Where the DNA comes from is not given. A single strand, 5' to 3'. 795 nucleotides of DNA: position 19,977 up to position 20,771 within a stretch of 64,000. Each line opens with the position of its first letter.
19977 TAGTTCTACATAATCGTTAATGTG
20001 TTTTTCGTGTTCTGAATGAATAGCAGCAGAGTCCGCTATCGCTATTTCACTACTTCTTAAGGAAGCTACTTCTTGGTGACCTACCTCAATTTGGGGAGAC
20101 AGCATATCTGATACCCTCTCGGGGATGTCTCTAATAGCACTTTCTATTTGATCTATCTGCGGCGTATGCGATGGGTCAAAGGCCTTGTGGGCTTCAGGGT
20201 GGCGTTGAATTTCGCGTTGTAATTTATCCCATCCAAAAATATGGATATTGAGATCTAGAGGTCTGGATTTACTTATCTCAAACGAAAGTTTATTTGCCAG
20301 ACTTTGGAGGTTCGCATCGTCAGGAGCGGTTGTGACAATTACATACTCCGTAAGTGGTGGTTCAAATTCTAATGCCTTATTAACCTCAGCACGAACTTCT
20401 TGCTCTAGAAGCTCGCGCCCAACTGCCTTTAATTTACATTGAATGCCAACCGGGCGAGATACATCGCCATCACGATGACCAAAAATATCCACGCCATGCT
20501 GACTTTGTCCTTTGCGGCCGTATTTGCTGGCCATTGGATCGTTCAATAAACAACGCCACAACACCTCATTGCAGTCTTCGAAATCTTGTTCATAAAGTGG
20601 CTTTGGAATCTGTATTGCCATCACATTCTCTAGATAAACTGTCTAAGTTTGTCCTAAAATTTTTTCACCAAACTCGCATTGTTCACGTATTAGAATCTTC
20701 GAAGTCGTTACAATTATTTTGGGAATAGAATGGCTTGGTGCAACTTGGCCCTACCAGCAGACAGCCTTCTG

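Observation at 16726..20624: Giant gene of about 1300 aa (Mrr-cat nuclease N-terminus plus long TPR/helical repeats) split by a frameshift at a T6 run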

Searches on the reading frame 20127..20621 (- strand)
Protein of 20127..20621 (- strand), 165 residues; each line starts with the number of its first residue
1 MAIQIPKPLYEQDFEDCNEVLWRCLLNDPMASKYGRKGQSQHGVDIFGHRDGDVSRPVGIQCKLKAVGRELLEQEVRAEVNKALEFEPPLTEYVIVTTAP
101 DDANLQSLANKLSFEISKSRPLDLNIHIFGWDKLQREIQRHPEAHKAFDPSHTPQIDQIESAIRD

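Call 35: search_solved_structures(query=A3, max_evalue=10, show_alignments=2)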
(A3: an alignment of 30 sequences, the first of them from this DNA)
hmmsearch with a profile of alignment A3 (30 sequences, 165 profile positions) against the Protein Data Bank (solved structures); distinct sequences matched with E-value up to 10: 0.

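Call 41: predict_structure(alignment_id=A3)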
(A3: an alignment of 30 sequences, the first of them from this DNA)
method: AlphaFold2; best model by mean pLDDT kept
length: 165 residues; sequences in the alignment: 30
mean_pLDDT: 90.0   pTM: 0.84
mean pLDDT of the five models: 90.0, 89.8, 89.6, 89.4, 89.2
residues with pLDDT >= 90: 120; 70-90: 26; 50-70: 18; < 50: 1
segments of 3 or more residues with pLDDT < 50: none
pLDDT, mean of each block of 10 residues (from residue 1): 77 94 97 82 94 97 92 97 95 97 96 94 96 94 89 65 61
secondary structure, 60 per line:
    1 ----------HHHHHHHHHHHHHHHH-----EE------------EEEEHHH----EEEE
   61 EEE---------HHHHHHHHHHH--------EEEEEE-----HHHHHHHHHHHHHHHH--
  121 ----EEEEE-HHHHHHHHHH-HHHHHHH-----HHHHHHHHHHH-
elements in order: H11-26 E46-49 E57-63 H73-83 E92-97 H103-118 E125-129 H131-140 H142-148 H154-164

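Call 44: fold_search(model_id=the predicted structure, library=pdb)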
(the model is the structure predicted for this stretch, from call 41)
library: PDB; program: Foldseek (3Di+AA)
matches with E <= 10: 451; with E <= 0.001: 0
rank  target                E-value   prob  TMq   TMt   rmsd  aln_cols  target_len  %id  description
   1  8dgf_B                4.7e-03  1.00  0.55  0.07   4.0       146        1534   16  Avs4 bound to phage PhiV-1 portal (released 2022-08-03)
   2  2vld_B                9.0e-03  0.96  0.40  0.31   6.6       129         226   16  crystal structure of a repair endonuclease from Pyrococcus abyssi (released 2009-05-19)
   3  1wtd_A                2.0e-02  0.87  0.39  0.27   7.0       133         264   10  Crystal structure of type II restrcition endonuclease, EcoO109I DNA-free form (released 2004-12-14)
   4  8dgf_A                2.7e-02  0.90  0.47  0.07   6.9       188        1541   12  Avs4 bound to phage PhiV-1 portal (released 2022-08-03)
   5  8him_E                3.8e-02  0.84  0.46  0.38   7.0       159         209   11  A cryo-EM structure of B. oleracea RNA polymerase V elongation complex at 2.73 Angstrom (released 2023-03-22)
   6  1wtd_B                4.3e-02  0.75  0.38  0.26   8.6       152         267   11  Crystal structure of type II restrcition endonuclease, EcoO109I DNA-free form (released 2004-12-14)
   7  8z4i_A                4.9e-02  0.87  0.34  0.16   5.6       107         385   12  crystal structure of Cdn1 in complex with cA3 (released 2026-02-04)
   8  1wte_MODEL_1_A        7.2e-02  0.54  0.35  0.24   8.1       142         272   12  Crystal structure of type II restrcition endonuclease, EcoO109I complexed with cognate DNA (released 2004-12-14)
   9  6wan_D                9.4e-02  0.38  0.39  0.18   8.9       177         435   11  Structure of Acinetobacter baumannii Cap4 SAVED/CARF-domain containing receptor with the cyclic trinucleotide 3'3'3'-c (released 2020-06-17)
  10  9khv_A                1.0e-01  0.47  0.37  0.07   8.8       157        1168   12  Structure of DdmD dimer with ssDNA without nucleotide (released 2025-02-19)
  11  8q3y_A                1.1e-01  0.82  0.47  0.21   5.9       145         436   15  Crystal structure of apo Can2 from Thermoanaerobacter brockii (released 2023-11-22)
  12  9jt2_F                1.2e-01  0.28  0.26  0.12   6.3        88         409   18  substrate-bound NbaSPARDA complexes (released 2025-04-02)
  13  6wam_A                1.5e-01  0.35  0.39  0.18   8.4       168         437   12  Structure of Acinetobacter baumannii Cap4 SAVED/CARF-domain containing receptor (released 2020-06-17)
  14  8q3b_E                1.7e-01  0.63  0.41  0.34   5.7       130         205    8  The closed state of the ASFV apo-RNA polymerase (released 2024-02-14)
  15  8yja_B                2.0e-01  0.28  0.26  0.25   7.3        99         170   14  Structure of Vibrio vulnificus MARTX cysteine protease domain lacking beta-flap (released 2024-07-10)
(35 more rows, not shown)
